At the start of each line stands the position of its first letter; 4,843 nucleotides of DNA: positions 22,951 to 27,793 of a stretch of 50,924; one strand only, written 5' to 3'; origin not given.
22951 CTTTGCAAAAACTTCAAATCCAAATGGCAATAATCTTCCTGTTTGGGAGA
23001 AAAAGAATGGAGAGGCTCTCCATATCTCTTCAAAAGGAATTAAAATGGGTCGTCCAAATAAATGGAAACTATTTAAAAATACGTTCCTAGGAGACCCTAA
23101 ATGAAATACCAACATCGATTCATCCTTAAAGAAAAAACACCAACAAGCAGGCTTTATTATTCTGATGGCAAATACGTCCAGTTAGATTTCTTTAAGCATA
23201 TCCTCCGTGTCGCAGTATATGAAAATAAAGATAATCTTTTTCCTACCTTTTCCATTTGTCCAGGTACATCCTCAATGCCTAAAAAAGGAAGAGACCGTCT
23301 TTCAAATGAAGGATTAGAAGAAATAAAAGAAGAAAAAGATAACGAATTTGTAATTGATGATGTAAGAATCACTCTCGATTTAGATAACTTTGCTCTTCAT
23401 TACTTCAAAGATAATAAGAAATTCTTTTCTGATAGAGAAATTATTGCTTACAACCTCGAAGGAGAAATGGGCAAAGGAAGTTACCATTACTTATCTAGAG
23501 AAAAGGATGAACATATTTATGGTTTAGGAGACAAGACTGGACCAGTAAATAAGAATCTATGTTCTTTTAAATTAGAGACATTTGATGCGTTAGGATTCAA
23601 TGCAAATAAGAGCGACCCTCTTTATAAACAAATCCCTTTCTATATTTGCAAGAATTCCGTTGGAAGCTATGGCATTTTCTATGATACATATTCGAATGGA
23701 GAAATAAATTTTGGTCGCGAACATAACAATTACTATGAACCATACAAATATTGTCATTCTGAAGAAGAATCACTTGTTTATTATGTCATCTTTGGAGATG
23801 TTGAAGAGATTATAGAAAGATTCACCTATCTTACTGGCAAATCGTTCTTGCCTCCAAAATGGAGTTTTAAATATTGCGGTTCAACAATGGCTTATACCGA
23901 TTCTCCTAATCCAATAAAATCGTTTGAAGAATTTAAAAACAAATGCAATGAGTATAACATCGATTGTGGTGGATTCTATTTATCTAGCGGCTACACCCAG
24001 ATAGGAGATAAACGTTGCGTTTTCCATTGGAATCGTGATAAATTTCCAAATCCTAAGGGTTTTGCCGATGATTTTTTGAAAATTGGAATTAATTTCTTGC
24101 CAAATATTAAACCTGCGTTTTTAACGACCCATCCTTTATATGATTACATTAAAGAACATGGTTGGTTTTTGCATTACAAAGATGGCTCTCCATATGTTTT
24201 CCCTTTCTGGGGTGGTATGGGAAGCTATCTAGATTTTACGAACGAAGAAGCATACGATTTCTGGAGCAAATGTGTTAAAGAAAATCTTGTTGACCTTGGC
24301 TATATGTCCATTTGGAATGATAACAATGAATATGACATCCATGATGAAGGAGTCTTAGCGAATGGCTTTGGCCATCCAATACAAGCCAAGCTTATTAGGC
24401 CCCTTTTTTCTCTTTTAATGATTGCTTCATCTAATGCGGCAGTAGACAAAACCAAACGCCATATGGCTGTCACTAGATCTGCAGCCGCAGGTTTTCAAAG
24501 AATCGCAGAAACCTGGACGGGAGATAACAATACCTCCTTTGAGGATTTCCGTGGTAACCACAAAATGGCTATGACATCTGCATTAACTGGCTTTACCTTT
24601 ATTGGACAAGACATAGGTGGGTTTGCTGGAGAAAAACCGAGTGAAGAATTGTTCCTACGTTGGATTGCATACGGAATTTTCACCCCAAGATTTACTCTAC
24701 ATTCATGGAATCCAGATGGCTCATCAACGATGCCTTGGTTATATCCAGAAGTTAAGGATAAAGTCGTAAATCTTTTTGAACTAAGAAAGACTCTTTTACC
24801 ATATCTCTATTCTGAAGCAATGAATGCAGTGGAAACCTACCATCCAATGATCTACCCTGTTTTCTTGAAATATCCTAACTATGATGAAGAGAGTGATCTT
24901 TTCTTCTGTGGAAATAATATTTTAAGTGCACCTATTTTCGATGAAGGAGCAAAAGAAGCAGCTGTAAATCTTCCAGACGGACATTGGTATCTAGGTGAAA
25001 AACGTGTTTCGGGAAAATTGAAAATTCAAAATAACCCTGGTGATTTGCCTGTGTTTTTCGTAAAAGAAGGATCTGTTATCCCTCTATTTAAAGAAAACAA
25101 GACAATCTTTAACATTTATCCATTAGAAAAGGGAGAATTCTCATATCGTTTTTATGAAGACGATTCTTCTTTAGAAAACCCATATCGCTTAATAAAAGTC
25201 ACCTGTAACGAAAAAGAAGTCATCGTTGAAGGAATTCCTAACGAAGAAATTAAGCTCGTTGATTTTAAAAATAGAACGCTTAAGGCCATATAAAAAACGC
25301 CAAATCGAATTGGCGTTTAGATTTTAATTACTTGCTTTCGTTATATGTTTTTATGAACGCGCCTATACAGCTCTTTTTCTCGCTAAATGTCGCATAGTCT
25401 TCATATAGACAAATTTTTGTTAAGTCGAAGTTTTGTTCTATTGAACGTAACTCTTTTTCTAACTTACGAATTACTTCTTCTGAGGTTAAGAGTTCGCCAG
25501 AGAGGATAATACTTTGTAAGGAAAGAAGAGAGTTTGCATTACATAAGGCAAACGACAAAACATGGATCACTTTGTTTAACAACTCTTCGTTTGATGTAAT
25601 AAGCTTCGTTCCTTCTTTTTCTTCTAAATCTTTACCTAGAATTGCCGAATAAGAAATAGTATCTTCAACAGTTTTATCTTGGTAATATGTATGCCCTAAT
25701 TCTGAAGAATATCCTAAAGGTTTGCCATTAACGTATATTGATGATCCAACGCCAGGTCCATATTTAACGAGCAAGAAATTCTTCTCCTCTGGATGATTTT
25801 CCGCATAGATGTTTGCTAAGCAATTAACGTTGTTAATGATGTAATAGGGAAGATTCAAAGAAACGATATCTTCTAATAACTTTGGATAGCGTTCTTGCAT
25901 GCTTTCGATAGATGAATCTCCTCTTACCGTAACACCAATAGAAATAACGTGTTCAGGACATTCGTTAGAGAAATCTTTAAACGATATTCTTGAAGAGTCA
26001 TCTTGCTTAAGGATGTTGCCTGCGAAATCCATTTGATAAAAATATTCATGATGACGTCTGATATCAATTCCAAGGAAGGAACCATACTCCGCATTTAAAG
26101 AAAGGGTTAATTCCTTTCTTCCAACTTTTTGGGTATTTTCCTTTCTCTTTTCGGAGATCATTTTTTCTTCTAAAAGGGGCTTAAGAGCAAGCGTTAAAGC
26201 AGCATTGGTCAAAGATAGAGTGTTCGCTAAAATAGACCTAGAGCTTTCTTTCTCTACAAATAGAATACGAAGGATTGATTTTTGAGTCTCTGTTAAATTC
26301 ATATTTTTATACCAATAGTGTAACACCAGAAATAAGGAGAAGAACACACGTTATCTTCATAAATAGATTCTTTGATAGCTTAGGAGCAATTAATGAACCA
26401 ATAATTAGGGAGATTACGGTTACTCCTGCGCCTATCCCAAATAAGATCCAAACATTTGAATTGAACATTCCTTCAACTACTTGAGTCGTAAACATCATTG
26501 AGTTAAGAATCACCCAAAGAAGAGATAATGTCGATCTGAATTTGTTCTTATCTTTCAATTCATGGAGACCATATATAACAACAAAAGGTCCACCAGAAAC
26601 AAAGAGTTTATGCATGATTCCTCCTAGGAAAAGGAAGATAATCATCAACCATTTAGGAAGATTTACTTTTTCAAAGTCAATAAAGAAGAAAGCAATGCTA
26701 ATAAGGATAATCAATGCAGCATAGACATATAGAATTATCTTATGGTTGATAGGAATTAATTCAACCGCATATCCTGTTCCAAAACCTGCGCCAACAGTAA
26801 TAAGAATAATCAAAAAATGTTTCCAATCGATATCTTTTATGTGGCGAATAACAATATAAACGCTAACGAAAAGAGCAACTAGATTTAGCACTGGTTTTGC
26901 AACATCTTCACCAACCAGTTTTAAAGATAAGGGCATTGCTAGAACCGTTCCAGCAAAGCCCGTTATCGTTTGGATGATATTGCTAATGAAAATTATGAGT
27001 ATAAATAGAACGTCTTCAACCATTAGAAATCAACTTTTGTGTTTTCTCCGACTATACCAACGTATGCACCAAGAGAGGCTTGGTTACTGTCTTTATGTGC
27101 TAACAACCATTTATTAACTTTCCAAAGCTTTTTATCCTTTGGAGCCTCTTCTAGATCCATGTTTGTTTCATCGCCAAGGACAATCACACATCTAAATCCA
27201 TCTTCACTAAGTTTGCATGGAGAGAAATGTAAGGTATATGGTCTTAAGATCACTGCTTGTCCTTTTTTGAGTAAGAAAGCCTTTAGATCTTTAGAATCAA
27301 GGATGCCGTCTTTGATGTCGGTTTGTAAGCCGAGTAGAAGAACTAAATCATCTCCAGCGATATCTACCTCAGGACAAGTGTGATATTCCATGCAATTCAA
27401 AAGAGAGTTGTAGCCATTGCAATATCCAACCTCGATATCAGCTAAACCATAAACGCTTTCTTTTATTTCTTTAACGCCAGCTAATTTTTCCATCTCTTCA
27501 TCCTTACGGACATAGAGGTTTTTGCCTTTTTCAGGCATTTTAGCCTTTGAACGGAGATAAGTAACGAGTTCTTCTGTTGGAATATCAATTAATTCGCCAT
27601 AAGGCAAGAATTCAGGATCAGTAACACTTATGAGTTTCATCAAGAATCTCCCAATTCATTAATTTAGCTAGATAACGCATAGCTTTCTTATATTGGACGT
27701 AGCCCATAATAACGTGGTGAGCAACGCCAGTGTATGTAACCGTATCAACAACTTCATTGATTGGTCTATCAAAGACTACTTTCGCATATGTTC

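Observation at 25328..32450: Seven-gene operon matching the sulfo-transaldolase (sulfo-TAL) sulfoquinovose pathway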

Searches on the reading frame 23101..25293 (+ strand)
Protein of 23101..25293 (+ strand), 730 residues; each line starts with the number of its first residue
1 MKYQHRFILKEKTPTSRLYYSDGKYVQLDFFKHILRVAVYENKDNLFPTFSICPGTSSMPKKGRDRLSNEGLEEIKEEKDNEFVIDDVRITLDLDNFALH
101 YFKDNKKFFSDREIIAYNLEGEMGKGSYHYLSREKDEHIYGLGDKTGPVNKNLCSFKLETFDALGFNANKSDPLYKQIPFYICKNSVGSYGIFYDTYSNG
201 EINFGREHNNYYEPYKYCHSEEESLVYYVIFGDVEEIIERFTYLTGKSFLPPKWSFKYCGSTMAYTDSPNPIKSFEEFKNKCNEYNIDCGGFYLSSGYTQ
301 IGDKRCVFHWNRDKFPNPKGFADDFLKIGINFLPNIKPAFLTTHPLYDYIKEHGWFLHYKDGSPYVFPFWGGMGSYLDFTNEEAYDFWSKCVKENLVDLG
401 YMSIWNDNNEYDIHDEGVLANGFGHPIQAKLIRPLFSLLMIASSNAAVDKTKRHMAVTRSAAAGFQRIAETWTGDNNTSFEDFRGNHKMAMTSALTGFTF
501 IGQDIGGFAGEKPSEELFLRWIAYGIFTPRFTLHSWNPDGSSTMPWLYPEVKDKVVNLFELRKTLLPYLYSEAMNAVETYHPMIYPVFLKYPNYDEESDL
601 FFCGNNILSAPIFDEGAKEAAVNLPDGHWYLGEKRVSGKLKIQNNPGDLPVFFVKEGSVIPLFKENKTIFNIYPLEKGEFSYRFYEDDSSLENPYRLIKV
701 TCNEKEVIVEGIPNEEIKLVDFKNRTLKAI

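Call 8: search_protein_families(library=pfam, proteins=[window:23101-25293:+])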
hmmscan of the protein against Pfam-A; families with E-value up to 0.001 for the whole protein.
window:23101-25293:+ (730 aa): 3 families
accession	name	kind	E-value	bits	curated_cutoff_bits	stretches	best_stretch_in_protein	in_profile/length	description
PF01055.32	Glyco_hydro_31_2nd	-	4.8e-75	253.3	23.5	1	249-571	2-327/328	Glycosyl hydrolases family 31 TIM-barrel domain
PF13802.12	Gal_mutarotas_2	-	1.2e-25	91.3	27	1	32-202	8-183/184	Glycosyl hydrolase 31 N-terminal galactose mutarotase-like domain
PF21365.3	Glyco_hydro_31_3rd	-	1.4e-10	41.9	24.4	1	581-660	2-87/87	Glycosyl hydrolase family 31 C-terminal domain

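Call 53: search_protein_families(library=ncbifam, proteins=[window:23101-25293:+], max_evalue=0.00001)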
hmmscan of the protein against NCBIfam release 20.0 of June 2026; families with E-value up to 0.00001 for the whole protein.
window:23101-25293:+ (730 aa): 3 families
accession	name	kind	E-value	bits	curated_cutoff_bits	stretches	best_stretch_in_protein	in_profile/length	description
NF040948.1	alpha_gluc_MalA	equivalog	4.4e-79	266.4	800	1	112-670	35-616/627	alpha-glucosidase MalA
NF007940.0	PRK10658.1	equivalog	1.4e-63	215.6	606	1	77-668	97-676/771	alpha-xylosidase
NF007746.0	PRK10426.1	equivalog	1.3e-40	139.5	553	1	175-669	182-680/683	alpha-glucosidase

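Call 79: search_solved_structures(query=window:23101-25293:+, max_evalue=1e-30)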
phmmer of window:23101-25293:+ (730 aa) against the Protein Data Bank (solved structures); distinct sequences matched with E-value up to 1e-30: 31.
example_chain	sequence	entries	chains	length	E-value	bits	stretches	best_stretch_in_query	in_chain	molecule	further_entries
6jr6_A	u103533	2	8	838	5.4e-61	210.2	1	71-720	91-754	Candidate alpha-glycosidase Glycoside hydrolase family 31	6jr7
6jr8_A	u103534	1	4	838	5e-60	207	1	71-720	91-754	Candidate alpha-glycosidase Glycoside hydrolase family 31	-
2g3m_A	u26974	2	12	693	2.7e-58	201.3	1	455-679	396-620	Alpha-glucosidase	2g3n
5f7c_A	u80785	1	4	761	1.3e-42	149.4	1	130-667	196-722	Alpha-glucosidase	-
8t7z_A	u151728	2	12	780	9.1e-41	143.3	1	131-630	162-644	Alpha-glucosidase yicI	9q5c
5f0e_A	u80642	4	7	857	1.2e-39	139.5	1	137-630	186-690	Neutral alpha-glucosidase AB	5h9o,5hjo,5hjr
1we5_A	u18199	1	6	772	1.4e-39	139.4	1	136-630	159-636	Putative family 31 glucosidase yicI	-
2f2h_A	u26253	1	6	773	1.4e-39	139.4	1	136-630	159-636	Putative family 31 glucosidase yicI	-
1xsi_A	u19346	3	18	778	1.4e-39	139.4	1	136-630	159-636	Putative family 31 glucosidase yicI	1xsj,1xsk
5djw_A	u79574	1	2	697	5e-39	137.5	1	135-629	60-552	Alpha-glucosidase II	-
7kbj_A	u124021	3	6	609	1e-37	133.2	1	227-630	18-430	Neutral alpha-glucosidase AB Trypsin-cleaved Fragment #3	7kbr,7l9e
4b9y_A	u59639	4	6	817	1.8e-37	132.4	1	95-634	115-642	ALPHA-GLUCOSIDASE, PUTATIVE, ADG31B | Oligosaccharide 4-alpha-D-glucosyltransferase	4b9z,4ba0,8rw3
5i23_A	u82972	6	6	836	2e-37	132.2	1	95-634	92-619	Oligosaccharide 4-alpha-D-glucosyltransferase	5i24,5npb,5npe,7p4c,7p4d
5ief_A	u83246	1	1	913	4.8e-37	131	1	226-630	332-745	Neutral alpha-glucosidase AB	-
5ieg_A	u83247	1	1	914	4.8e-37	131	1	226-630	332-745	Neutral alpha-glucosidase AB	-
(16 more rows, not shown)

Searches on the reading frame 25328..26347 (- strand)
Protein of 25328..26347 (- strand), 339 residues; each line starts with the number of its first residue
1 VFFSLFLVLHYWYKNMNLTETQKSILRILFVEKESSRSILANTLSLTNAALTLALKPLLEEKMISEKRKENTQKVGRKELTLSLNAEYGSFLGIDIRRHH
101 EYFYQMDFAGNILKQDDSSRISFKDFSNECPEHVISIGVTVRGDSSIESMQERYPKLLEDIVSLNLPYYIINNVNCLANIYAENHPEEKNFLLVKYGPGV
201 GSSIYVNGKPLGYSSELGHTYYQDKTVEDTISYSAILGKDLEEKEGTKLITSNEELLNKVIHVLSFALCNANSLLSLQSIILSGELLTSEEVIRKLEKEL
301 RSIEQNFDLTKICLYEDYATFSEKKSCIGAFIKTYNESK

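Call 4: search_protein_families(library=pfam, proteins=[window:25328-26347:-])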
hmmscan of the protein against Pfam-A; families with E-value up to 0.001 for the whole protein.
window:25328-26347:- (339 aa): 1 family
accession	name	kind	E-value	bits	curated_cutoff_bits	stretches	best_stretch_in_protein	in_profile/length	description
PF00480.26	ROK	-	7.2e-10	39.3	22.9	1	164-332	96-289/294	ROK family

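Call 5: search_protein_families(library=ncbifam, proteins=[window:25328-26347:-])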
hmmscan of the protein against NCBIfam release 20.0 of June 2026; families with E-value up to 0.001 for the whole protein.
window:25328-26347:- (339 aa): 5 families
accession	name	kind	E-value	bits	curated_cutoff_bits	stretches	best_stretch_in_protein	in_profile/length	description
NF038251.1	AdcR_fam_Zn_TF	equivalog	1e-08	35.5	175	1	15-81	31-96/143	zinc-dependent MarR family transcriptional regulator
NF007251.0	PRK09698.1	equivalog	3.3e-05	23.3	253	1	163-292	105-254/304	allose kinase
NF047937.1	TransRegNagC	equivalog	0.00057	19.2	650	0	34-117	25-107/399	DNA-binding transcriptional regulator NagC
NF053606.1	Sta1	subfamily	0.00087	19.4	80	1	17-80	17-79/100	Sta1 family transcriptional regulator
TIGR02337.1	HpaR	equivalog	0.00095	19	121.2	0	14-74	22-82/130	homoprotocatechuate degradation operon regulator HpaR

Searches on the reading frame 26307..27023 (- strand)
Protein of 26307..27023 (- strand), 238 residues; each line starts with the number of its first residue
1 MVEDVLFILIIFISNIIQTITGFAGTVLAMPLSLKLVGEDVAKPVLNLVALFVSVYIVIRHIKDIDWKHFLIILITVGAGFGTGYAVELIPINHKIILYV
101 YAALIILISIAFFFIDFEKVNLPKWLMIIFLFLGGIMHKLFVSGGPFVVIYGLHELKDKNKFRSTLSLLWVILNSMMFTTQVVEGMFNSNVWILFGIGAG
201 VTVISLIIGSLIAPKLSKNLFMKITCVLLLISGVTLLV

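Call 4: search_protein_families(library=pfam, proteins=[window:26307-27023:-])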
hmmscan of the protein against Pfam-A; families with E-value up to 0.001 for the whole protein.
window:26307-27023:- (238 aa): 1 family
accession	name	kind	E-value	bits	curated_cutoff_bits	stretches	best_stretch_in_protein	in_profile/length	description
PF01925.25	TauE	-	2.6e-19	70.3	32.6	1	8-235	2-236/237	Sulfite exporter TauE/SafE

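Call 5: search_protein_families(library=ncbifam, proteins=[window:26307-27023:-])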
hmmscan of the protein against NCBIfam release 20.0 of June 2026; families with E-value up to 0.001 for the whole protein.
window:26307-27023:- (238 aa): 0 families

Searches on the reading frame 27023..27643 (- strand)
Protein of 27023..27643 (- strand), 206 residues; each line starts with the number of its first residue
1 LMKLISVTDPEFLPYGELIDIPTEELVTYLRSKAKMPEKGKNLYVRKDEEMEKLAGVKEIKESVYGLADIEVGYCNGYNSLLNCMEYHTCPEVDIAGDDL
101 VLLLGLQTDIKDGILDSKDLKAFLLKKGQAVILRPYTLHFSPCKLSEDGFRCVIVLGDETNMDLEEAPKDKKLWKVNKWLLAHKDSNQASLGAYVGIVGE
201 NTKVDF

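Call 4: search_protein_families(library=pfam, proteins=[window:27023-27643:-])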
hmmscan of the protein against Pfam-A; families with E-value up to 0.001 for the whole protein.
window:27023-27643:- (206 aa): 1 family
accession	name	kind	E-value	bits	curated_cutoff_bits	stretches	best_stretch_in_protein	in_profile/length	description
PF16161.11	DUF4867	-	6.8e-64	215.5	28.7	1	5-201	2-200/201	Domain of unknown function (DUF4867)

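Call 5: search_protein_families(library=ncbifam, proteins=[window:27023-27643:-])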
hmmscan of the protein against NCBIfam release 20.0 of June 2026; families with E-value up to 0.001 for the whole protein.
window:27023-27643:- (206 aa): 0 families

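Call 67: search_solved_structures(query=window:27023-27640:-, show_alignments=1, max_evalue=0.001)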
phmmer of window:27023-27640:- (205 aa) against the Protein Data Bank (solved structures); distinct sequences matched with E-value up to 0.001: 1.
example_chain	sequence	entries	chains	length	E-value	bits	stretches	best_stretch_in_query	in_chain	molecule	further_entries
9gyy_A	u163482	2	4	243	2.2e-40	141.3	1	6-203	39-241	DUF4867 domain-containing protein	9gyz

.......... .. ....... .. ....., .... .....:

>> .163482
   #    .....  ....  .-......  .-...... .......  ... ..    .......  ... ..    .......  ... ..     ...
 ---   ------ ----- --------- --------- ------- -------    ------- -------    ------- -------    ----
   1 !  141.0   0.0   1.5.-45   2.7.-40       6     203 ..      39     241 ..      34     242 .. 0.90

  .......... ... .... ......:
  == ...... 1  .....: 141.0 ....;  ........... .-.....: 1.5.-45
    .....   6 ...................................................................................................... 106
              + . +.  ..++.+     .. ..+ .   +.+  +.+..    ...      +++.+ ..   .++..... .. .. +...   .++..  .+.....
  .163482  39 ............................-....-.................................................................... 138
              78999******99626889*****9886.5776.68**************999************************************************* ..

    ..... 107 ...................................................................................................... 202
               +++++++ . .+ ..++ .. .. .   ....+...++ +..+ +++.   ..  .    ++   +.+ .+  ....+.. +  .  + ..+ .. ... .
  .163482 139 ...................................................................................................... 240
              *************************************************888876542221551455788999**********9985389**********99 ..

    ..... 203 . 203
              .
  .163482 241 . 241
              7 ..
